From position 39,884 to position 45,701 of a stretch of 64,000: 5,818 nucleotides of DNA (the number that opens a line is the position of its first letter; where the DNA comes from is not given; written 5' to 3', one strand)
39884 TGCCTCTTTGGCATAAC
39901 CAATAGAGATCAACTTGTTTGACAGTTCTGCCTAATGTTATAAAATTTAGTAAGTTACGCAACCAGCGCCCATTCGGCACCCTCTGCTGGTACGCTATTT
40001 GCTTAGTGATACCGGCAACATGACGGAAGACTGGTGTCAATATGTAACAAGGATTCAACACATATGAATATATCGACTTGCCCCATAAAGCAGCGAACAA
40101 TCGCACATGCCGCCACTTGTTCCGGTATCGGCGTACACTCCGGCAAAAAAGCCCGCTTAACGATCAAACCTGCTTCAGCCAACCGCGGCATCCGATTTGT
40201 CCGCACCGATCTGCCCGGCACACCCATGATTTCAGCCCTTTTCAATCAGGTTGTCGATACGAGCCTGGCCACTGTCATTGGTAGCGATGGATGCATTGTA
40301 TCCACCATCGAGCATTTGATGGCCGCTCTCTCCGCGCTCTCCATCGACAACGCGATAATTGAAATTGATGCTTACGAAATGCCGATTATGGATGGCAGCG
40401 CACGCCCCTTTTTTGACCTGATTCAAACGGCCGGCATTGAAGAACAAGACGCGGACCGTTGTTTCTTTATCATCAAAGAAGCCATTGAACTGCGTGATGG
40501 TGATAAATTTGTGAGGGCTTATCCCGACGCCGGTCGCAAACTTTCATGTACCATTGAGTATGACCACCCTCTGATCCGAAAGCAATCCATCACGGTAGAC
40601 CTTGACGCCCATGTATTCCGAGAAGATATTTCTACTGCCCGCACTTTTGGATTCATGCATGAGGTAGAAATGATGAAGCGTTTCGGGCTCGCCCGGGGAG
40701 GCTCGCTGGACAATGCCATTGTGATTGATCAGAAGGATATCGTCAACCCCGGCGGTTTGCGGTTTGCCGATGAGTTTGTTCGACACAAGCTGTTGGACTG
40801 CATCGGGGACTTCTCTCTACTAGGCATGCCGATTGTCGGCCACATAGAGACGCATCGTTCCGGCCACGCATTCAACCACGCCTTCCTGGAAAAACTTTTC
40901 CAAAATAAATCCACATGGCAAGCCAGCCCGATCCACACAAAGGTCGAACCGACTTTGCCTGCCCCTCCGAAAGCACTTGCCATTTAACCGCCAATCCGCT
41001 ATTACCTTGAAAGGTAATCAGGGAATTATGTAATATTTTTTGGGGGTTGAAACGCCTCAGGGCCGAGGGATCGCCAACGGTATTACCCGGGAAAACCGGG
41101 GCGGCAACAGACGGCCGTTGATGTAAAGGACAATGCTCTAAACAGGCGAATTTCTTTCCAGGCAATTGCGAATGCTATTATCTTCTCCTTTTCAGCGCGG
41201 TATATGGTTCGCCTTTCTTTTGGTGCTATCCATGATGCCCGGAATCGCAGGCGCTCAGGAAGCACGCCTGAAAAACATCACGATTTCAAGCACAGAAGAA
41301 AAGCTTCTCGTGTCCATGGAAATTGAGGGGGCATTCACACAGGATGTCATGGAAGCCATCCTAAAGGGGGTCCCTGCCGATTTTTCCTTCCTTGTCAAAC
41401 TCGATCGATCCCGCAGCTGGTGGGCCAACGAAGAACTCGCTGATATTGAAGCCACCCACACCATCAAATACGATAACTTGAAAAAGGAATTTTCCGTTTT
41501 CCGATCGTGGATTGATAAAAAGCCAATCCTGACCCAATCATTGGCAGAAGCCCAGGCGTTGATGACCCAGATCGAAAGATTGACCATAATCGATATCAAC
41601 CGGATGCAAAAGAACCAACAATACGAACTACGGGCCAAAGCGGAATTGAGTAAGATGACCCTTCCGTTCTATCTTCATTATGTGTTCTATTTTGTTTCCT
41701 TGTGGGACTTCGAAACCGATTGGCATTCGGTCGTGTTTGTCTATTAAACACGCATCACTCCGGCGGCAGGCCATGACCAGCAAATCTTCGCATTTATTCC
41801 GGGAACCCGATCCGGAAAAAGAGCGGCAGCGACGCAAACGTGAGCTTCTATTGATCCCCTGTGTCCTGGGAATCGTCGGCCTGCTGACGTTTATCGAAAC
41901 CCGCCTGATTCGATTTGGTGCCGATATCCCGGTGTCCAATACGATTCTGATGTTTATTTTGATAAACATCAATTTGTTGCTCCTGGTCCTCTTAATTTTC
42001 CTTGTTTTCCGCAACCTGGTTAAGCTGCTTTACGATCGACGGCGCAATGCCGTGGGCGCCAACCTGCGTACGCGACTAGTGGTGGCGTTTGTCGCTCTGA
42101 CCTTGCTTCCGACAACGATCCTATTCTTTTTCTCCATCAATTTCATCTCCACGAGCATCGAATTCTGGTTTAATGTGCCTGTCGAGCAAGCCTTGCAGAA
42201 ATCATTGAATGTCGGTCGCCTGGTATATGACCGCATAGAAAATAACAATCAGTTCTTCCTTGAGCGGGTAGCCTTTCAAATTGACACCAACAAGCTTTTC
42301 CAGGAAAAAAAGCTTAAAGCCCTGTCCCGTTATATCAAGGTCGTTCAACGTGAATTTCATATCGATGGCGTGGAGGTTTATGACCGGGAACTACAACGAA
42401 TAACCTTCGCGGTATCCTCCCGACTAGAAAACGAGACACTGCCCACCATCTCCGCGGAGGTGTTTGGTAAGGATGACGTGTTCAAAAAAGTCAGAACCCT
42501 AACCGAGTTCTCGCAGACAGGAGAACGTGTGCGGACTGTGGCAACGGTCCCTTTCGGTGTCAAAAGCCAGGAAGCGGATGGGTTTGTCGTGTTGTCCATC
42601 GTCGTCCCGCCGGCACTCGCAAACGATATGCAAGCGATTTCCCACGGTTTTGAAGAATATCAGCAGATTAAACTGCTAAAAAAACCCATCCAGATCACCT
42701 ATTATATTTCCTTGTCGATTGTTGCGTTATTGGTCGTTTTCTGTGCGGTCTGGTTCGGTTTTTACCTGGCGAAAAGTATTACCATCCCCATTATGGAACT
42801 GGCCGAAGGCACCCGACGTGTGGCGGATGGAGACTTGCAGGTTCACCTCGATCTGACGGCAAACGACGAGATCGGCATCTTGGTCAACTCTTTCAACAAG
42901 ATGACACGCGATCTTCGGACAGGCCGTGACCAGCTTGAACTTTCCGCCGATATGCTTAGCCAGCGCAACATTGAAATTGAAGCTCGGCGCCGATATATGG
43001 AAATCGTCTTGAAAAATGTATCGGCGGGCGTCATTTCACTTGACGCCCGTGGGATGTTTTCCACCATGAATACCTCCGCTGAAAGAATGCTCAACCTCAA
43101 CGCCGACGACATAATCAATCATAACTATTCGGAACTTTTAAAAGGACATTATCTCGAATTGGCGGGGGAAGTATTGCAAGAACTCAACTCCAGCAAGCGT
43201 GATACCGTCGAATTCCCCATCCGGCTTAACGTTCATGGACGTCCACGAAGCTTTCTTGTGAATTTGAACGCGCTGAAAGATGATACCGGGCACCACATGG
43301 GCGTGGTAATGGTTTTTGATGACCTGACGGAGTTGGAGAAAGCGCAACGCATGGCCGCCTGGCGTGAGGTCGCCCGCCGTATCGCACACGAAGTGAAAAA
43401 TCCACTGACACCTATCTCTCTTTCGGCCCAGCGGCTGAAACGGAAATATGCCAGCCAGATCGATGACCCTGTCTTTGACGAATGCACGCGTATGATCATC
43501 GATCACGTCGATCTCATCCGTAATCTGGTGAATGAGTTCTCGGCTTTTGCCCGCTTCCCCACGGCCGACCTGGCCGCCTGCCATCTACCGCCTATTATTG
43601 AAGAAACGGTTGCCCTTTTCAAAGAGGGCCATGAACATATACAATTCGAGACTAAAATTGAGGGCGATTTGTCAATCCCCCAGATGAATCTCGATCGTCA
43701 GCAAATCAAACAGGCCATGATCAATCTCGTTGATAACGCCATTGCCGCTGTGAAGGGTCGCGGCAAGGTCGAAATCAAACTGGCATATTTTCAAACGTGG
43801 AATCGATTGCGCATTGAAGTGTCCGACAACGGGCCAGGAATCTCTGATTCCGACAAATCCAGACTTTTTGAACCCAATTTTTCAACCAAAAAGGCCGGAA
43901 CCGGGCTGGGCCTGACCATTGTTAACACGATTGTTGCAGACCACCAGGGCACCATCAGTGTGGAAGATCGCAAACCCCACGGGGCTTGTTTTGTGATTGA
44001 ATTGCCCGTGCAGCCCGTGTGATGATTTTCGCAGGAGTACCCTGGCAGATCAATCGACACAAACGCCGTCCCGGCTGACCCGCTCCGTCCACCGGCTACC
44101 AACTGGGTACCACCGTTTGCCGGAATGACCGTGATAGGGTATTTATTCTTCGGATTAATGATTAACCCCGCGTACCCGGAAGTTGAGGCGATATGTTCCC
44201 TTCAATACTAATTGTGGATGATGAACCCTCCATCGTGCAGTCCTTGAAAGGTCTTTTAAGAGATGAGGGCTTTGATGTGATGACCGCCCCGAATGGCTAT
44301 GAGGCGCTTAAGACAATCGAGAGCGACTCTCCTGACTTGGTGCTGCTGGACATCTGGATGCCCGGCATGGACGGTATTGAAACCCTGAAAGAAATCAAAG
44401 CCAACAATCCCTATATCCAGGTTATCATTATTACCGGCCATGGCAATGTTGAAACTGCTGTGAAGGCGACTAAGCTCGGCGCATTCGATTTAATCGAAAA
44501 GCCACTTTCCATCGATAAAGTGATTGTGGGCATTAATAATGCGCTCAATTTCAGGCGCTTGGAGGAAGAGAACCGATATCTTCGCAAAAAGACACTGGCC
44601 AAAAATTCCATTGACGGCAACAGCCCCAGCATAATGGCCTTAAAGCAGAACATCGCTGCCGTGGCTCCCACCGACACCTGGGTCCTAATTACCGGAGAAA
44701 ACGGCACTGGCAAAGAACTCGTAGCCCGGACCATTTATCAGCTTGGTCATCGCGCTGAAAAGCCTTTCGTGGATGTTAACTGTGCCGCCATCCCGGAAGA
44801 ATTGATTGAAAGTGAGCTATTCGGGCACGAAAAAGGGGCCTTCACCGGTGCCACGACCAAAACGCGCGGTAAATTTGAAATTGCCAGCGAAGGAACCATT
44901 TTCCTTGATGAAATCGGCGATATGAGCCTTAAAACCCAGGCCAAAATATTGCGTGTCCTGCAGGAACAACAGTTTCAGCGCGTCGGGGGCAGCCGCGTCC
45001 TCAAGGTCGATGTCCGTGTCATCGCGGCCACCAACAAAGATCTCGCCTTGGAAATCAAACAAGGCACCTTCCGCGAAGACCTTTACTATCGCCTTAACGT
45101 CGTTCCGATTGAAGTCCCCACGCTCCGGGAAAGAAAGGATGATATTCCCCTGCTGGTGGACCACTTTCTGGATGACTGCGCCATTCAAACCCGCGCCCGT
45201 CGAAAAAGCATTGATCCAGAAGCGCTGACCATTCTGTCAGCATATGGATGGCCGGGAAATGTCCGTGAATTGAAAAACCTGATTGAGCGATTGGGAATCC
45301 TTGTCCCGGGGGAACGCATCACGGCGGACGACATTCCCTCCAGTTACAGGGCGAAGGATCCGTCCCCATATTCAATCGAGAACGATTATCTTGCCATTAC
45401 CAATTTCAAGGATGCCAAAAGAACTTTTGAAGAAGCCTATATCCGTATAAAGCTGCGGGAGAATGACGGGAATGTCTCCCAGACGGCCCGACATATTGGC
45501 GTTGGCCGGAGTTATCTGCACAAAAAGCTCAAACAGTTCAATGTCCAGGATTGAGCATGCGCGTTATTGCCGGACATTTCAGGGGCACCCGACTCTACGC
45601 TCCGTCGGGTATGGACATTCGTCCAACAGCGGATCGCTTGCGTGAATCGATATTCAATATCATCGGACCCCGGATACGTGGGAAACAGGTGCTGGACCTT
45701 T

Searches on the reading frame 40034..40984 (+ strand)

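Call 44: search_protein_families(library=pfam, proteins=[window:40034-40984:+], max_evalue=0.00001)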
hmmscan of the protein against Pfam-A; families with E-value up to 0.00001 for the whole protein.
window:40034-40984:+ (317 aa): 1 family
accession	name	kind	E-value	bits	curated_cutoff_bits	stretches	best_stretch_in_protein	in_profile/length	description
PF03331.19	LpxC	-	8.1e-108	360.4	27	1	20-290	1-268/268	UDP-3-O-acyl N-acetylglycosamine deacetylase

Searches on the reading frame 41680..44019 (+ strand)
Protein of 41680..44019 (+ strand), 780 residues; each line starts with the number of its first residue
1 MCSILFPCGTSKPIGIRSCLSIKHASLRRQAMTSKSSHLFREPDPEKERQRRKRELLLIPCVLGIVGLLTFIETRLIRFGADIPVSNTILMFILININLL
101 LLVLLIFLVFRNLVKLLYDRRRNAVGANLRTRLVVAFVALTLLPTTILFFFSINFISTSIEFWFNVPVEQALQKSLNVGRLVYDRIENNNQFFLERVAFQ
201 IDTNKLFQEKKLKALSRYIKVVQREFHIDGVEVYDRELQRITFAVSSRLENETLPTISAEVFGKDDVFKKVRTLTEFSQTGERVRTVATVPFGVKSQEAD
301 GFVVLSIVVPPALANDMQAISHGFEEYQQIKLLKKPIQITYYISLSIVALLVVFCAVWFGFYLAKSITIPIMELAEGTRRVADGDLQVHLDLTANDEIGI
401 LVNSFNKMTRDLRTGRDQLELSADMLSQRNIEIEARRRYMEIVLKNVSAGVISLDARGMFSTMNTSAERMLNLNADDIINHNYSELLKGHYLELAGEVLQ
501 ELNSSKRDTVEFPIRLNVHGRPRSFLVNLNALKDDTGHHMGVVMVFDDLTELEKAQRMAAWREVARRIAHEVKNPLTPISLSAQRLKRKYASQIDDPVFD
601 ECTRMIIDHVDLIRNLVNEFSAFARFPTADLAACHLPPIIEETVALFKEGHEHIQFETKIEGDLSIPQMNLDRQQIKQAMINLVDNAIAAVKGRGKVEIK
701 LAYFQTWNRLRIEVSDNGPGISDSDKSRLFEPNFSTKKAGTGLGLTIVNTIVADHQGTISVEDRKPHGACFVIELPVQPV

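Call 46: search_protein_families(library=pfam, proteins=[window:41680-44019:+], max_evalue=0.00001)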
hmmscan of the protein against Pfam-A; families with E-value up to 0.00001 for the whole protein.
window:41680-44019:+ (780 aa): 8 families
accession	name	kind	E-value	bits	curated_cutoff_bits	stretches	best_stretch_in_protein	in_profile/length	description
PF02518.31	HATPase_c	-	9.4e-26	90.9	26.4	1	672-778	2-110/111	Histidine kinase-, DNA gyrase B-, and HSP90-like ATPase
PF00989.32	PAS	-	1.6e-11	44.6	22.6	1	443-548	6-112/113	PAS fold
PF00672.30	HAMP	-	3.5e-10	40.5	25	1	363-413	2-52/53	HAMP domain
PF00512.31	HisKA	-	1.2e-09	38.5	26.9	1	561-625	2-62/66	His Kinase A (phospho-acceptor) domain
PF08448.16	PAS_4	-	7.3e-08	33.1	23.1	1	444-553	1-109/110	PAS fold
PF13426.13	PAS_9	-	3.2e-06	27.8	27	1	450-551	3-103/103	PAS domain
PF14501.12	HATPase_c_5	-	3.7e-06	27.2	22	0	673-763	3-90/102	GHKL domain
PF19312.4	NtrY_N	-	5.2e-06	26.5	23.2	0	93-351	40-291/291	NtrY N-terminal region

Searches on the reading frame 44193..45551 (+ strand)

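Call 46: search_protein_families(library=pfam, proteins=[window:44193-45551:+], max_evalue=0.00001)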
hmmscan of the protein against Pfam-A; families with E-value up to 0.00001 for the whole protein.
window:44193-45551:+ (453 aa): 7 families
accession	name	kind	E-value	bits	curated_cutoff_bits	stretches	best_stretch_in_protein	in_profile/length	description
PF00158.32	Sigma54_activat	-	6.8e-73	244.3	20.2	1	142-307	3-168/168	Sigma-54 interaction domain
PF00072.30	Response_reg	-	2e-33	115.3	30.2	1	5-111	1-107/111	Response regulator receiver domain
PF25601.1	AAA_lid_14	-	2.2e-26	92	27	1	312-391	1-80/87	AAA+ ATPase lid domain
PF14532.12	Sigma54_activ_2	-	2.5e-21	76.8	25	1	142-311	2-138/138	Sigma-54 interaction domain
PF02954.25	HTH_8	-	1.2e-07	31.8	22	1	411-449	4-42/42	Bacterial regulatory protein, Fis family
PF07728.20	AAA_5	-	9.7e-07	29.3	22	1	164-282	2-123/139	AAA domain (dynein-related subfamily)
PF00004.35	AAA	-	7.8e-06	26.8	21.2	0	164-282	1-110/131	ATPase family associated with various cellular activities (AAA)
